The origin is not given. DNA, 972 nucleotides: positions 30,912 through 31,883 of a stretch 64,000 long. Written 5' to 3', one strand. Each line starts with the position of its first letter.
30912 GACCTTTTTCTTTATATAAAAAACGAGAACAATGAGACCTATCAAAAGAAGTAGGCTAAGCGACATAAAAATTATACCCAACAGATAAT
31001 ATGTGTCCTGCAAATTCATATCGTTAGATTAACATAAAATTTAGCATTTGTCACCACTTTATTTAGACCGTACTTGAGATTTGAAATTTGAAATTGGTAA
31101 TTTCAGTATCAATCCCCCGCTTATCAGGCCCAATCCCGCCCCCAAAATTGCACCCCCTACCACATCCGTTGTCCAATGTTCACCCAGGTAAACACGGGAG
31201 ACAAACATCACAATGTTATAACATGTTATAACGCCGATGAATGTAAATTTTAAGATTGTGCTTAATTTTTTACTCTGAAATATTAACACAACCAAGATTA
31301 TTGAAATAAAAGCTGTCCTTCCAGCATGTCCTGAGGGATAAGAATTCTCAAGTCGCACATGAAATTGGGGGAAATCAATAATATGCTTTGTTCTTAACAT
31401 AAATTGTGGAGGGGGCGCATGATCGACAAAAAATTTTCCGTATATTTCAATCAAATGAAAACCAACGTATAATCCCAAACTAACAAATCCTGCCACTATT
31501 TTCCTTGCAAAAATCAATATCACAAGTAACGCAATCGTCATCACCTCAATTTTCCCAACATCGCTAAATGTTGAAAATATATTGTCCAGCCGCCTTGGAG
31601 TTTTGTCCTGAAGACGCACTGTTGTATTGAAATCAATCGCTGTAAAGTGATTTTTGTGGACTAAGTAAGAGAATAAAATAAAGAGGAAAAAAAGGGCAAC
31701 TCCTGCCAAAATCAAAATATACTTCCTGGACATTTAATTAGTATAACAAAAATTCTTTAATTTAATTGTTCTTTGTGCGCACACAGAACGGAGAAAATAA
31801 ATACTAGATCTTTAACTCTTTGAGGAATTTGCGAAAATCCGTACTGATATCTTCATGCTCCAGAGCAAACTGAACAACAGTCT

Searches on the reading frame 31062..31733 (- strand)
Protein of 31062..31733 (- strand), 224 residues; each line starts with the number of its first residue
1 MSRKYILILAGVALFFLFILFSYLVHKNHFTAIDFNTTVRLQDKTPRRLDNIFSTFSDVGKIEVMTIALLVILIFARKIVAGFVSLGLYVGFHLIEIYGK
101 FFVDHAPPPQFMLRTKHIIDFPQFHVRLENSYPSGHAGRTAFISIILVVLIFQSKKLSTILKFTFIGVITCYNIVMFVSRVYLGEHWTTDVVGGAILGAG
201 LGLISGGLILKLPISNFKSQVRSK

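Call 72: search_protein_families(library=pfam, proteins=[window:31062-31733:-], max_evalue=0.0001)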
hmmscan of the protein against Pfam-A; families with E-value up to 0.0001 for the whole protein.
window:31062-31733:- (224 aa): 1 family
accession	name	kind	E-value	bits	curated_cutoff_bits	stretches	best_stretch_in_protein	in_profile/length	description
PF01569.27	PAP2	-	8.1e-15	55.2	27.2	1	95-204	19-120/130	PAP2 superfamily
